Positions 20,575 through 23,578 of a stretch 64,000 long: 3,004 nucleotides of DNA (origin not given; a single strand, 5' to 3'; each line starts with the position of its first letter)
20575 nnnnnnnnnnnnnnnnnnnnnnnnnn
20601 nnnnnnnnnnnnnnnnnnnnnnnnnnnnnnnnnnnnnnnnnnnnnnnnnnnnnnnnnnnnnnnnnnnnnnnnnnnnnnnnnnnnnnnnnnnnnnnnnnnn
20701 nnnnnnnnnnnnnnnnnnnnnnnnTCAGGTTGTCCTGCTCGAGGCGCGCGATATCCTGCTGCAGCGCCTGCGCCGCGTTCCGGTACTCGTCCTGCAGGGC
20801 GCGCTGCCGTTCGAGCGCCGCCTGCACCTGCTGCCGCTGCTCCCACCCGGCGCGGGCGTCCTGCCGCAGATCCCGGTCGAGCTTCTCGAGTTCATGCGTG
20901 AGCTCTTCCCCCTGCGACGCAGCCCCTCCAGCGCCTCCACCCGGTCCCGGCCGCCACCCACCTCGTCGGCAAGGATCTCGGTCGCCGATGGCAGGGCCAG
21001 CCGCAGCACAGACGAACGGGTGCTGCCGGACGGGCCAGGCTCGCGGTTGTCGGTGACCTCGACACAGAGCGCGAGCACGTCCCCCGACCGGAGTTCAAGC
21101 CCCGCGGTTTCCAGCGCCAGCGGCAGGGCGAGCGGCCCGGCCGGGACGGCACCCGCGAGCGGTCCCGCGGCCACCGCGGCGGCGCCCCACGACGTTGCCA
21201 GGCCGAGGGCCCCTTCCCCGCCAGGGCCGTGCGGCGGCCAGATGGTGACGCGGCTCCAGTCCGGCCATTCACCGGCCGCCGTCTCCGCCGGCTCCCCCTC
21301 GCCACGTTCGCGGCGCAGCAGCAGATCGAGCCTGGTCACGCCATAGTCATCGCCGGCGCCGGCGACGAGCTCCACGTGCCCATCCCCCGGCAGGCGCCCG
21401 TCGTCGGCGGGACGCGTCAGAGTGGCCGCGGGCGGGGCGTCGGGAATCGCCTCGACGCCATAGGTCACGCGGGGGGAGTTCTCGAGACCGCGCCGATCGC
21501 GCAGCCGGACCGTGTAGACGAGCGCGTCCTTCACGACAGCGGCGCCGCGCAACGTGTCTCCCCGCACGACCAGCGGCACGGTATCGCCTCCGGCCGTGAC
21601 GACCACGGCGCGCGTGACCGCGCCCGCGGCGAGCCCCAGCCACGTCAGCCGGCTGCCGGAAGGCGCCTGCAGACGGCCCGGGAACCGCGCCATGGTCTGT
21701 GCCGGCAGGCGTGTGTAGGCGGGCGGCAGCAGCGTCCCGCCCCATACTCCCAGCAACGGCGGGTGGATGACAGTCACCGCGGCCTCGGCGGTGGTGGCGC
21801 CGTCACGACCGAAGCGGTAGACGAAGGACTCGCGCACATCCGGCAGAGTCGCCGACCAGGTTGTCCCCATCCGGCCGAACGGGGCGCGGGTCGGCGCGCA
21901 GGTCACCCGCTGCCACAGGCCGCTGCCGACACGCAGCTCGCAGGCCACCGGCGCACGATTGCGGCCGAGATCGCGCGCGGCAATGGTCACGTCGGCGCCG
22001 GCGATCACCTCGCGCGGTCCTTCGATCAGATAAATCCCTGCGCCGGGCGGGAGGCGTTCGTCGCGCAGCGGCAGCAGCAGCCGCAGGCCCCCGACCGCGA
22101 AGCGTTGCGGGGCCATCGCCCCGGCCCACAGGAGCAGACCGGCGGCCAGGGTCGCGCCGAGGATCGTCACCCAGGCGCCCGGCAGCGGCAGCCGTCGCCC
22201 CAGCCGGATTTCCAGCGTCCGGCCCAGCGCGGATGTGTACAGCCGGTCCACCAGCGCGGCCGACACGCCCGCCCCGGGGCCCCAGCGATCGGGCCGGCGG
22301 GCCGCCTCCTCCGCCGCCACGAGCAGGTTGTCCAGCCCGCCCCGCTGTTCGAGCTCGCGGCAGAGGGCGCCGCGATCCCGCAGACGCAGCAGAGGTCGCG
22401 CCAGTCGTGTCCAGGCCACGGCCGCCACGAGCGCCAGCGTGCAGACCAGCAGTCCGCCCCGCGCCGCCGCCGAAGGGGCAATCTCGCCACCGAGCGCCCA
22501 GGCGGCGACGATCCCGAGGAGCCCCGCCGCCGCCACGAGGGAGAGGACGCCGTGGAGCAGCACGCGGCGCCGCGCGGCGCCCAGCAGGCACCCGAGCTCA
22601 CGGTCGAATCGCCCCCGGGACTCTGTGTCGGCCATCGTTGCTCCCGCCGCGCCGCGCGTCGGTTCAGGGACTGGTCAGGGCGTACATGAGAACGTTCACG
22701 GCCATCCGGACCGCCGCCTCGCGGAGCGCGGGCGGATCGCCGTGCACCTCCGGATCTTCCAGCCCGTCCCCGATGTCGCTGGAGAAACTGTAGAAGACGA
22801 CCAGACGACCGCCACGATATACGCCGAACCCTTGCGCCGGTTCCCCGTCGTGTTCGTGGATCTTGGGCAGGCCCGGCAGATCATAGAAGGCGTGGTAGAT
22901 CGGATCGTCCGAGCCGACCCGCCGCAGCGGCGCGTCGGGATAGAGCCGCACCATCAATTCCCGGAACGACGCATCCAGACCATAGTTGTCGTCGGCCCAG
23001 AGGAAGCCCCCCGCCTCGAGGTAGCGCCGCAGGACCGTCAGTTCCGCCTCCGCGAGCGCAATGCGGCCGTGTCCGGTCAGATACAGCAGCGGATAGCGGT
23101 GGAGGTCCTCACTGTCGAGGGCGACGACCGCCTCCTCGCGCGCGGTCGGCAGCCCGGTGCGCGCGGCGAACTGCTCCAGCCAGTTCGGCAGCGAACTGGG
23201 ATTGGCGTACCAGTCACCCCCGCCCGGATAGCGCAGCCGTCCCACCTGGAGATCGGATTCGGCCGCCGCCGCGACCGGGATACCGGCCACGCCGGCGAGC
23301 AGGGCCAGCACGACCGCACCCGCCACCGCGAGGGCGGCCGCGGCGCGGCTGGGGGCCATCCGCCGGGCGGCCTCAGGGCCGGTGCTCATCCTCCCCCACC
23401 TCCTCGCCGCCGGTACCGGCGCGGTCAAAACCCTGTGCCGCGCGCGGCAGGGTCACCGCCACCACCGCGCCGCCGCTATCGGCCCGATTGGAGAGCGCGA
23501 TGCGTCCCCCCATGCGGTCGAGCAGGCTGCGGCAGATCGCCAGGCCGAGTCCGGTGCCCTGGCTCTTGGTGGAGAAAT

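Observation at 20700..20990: Probable frameshift at a C5/G5 homopolymer splitting one ~1200-aa membrane/coiled-coil gene into two overlapping ORFs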

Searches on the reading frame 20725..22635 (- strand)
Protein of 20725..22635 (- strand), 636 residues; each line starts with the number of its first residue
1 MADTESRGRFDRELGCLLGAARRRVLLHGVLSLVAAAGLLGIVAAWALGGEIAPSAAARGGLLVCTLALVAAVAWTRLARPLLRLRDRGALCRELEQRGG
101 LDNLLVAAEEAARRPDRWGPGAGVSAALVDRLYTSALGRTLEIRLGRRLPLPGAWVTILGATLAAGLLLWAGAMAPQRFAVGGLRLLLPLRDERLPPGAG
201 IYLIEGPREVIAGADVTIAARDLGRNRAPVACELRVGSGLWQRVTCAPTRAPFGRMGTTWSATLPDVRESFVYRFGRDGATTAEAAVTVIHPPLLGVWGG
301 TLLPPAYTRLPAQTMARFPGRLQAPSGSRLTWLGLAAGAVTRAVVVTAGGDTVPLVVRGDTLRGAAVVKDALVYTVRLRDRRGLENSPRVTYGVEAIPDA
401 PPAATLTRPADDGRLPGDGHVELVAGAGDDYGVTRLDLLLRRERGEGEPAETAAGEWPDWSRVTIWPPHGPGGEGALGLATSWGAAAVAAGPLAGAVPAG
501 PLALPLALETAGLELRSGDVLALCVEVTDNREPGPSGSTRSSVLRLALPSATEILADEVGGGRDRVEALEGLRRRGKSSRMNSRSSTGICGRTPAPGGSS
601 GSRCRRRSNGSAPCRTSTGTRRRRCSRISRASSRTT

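Call 5: search_protein_families(library=pfam, proteins=[window:20725-22635:-], max_evalue=0.01)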
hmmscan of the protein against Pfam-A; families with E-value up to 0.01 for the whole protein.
window:20725-22635:- (636 aa): 1 family
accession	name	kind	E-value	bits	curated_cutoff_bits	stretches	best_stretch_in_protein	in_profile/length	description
PF13779.11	DUF4175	-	1.4e-09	37.1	27.3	1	301-446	189-327/825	Domain of unknown function (DUF4175)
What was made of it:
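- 18962..22635 (-): The whole disrupted gene. It is 3,674 nt and would encode a 1,224-aa DUF4175-family membrane protein if one base were restored. Pfam DUF4175 scores 37.1 bits against a cutoff of 27.3 (call 5).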

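Call 6: search_protein_families(library=ncbifam, proteins=[window:20725-22635:-], max_evalue=0.01)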
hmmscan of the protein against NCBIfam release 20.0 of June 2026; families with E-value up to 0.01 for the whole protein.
window:20725-22635:- (636 aa): 0 families

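Call 14: find_encoding_contigs(protein=window:20725-22635:-, flank=3000, max_places=6)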
Protein window:20725-22635:- (636 aa): no gene with exactly this product is on record in the collection.

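Call 60: list_cluster_members(proteins=[window:20908-22635:-, window:18965-20911:-])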
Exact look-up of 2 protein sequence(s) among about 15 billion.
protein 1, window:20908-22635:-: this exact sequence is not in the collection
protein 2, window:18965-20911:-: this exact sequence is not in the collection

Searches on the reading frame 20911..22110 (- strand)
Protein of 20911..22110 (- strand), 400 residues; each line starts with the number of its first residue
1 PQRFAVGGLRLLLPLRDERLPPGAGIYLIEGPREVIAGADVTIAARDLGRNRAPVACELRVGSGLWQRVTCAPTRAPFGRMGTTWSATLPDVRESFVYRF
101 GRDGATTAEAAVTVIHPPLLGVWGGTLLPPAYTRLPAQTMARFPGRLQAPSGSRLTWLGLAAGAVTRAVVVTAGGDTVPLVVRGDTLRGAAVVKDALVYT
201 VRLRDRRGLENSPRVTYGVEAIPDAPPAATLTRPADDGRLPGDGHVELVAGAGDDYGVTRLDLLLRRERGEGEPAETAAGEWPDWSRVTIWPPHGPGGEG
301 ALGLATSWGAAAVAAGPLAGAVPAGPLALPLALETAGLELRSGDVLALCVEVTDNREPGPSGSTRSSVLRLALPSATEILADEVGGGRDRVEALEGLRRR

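Call 46: predict_structure(alignment_id=A2)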
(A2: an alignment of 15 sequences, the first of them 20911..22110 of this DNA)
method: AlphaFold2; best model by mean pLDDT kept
length: 400 residues; sequences in the alignment: 15
mean_pLDDT: 84.7   pTM: 0.67
mean pLDDT of the five models: 84.7, 83.6, 82.8, 82.5, 82.2
residues with pLDDT >= 90: 228; 70-90: 101; 50-70: 48; < 50: 23
segments of 3 or more residues with pLDDT < 50: 1-4, 14-22, 276-281
pLDDT, mean of each block of 10 residues (from residue 1): 49 47 73 92 88 88 92 72 89 95 89 95 96 93 95 96 95 94 97 94 95 93 91 92 92 89 89 48 79 65 86 87 78 92 90 82 91 75 69 77
secondary structure, 60 per line:
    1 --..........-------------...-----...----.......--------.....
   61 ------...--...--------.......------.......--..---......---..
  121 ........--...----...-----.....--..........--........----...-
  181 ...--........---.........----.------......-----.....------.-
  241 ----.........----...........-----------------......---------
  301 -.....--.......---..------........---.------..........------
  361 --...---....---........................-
elements in order: H3-12 E26-28 E34-36 E41-47 E56-60 E67-69 E72-74 E83-89 E96-102 E110-115 E119-128 E138-140 E146-150 E153-162 E165-172 E177-179 E181-183 E186-193 E197-205 E217-222 E228-232 E245-253 E258-268 E286-291 E302-306 E309-315 E327-334 E345-354 E363-365 E369-372 H376-399
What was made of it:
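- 20986..22038 (-): The extracytoplasmic all-beta region (about residues 200-550), predicted as tandem Ig-like beta sandwiches. The AlphaFold2 model of residues 176-575 has mean pLDDT 84.7 (call 46).
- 18965..20985 (-): The long helical Q/E/R/A-rich region (residues about 551-1224). It starts 25 residues before the lesion, so the frameshift falls inside a predicted continuous helix. A helix spans residues 376-399 of the 400-residue model, which is protein residues 551-574 (call 46).
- The break lies inside a predicted continuous helix (call 46).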

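Call 48: fold_search(model_id=the predicted structure, library=pdb)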
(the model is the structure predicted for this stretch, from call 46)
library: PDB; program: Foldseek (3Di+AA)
matches with E <= 10: 1984; with E <= 0.001: 735
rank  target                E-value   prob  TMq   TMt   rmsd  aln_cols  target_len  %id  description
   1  7pkl_L                3.5e-08  1.00  0.19  0.22  19.4       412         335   11  Mechanistic understanding of antibody masking with anti-idiotypic antibody fragments (released 2022-09-07)
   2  4u7m                  1.5e-07  1.00  0.30  0.37  11.6       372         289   10  LRIG1 extracellular domain: Structure and Function Analysis (released 2015-04-08)
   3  2e9w_B                1.9e-07  1.00  0.21  0.19  13.6       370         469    9  Crystal structure of the extracellular domain of Kit in complex with stem cell factor (SCF) (released 2007-08-07)
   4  6zr7_AAA              4.3e-07  1.00  0.24  0.29  13.6       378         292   12  X-ray structure of human Dscam Ig7-Ig9 (released 2020-12-30)
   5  9fls_A                5.2e-07  1.00  0.18  0.21  23.8       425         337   10  CryoEM structure of the fragment-3 (2061-2397) in the grappling hook protein A (GhpA) in the bacterium Aureispira sp.  (released 2024-10-16)
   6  2e9w_A                5.7e-07  1.00  0.23  0.21  13.2       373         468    9  Crystal structure of the extracellular domain of Kit in complex with stem cell factor (SCF) (released 2007-08-07)
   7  7zgj_A                6.0e-07  1.00  0.20  0.13  20.1       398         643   11  Trypanosoma brucei gambiense ISG65 in complex with human complement component C3 (released 2023-04-05)
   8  2wng                  6.6e-07  1.00  0.31  0.37  11.9       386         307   11  complete extracellular structure of human signal regulatory protein (SIRP) alpha (released 2009-07-21)
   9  2nzi_A                6.6e-07  1.00  0.25  0.31  13.4       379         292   11  Crystal structure of domains A168-A170 from titin (released 2007-02-13)
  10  5whz_L                6.6e-07  1.00  0.18  0.20  26.3       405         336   11  PGDM1400-10E8v4 CODV Fab (released 2017-10-11)
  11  8uin_A                1.7e-06  1.00  0.20  0.14  19.5       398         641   10  Structure of the C3bBb-albicin complex (released 2024-05-08)
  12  5lf5_A                1.9e-06  1.00  0.27  0.24  19.5       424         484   12  Myelin-associated glycoprotein (MAG) deglycosylated full extracellular domain with co-purified ligand (released 2016-12-14)
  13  9u61_C                2.2e-06  1.00  0.20  0.14  18.8       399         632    9  CP/MBL pathways C3 convertase C4b2a and C3 complex (released 2026-01-14)
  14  7lbf_D                2.7e-06  1.00  0.23  0.29  22.5       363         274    9  CryoEM structure of the HCMV Trimer gHgLgO in complex with human Platelet-derived growth factor receptor alpha and neu (released 2021-03-10)
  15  3t4a_A                3.8e-06  1.00  0.20  0.14  19.6       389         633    9  Structure of a truncated form of Staphylococcal Complement Inhibitor B bound to human C3c at 3.4 Angstrom resolution (released 2011-11-23)
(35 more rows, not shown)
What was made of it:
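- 20986..22038 (-): Foldseek PDB hits are generic multi-Ig chains (call 48).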

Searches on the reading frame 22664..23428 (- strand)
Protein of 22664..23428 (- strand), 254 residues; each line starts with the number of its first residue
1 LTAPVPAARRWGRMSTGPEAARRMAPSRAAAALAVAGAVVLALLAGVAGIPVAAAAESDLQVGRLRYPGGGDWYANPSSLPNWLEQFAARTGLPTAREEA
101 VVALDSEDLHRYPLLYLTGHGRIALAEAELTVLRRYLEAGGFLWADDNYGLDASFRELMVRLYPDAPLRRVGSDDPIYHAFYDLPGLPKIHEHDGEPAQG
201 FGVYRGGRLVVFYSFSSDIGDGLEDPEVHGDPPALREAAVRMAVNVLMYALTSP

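Call 5: search_protein_families(library=pfam, proteins=[window:22664-23428:-], max_evalue=0.01)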
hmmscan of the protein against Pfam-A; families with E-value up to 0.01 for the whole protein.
window:22664-23428:- (254 aa): 1 family
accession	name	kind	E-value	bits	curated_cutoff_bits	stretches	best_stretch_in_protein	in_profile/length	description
PF13709.12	DUF4159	-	3.1e-58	197.1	25.9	1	62-251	2-202/202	Domain of unknown function (DUF4159)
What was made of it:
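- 22664..23389 (-): The upstream neighbour, a DUF4159 protein of 241 aa that ends 28 nt before the gene. Pfam E = 3e-58 (call 5).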

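Call 6: search_protein_families(library=ncbifam, proteins=[window:22664-23428:-], max_evalue=0.01)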
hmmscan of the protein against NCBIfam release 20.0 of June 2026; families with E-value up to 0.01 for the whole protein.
window:22664-23428:- (254 aa): 0 families

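Call 57: find_encoding_contigs(protein=window:22664-23389:-, flank=10000, max_places=10)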
Protein window:22664-23389:- (241 aa): 2 contigs read that carry it; 2 places shown.
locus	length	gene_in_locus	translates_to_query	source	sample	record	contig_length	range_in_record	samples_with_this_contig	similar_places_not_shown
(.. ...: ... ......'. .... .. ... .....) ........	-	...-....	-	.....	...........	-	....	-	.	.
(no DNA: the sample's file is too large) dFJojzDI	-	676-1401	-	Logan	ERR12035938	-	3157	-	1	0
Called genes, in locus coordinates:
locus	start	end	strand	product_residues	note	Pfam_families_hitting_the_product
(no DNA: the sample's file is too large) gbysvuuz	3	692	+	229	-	?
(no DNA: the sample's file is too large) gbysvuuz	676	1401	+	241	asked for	PF13709:DUF4159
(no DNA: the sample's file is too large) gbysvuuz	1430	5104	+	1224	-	PF13779:DUF4175 (weak)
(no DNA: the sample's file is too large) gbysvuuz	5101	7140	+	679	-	PF13174:TPR_6 (faint), PF14559:TPR_19 (faint)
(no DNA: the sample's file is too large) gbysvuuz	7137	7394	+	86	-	?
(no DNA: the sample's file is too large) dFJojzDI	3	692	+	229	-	?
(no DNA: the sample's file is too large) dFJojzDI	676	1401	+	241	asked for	PF13709:DUF4159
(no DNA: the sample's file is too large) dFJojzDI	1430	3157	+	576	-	?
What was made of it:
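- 22664..23389 (-): The exact protein is on the two Logan contigs (call 57).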
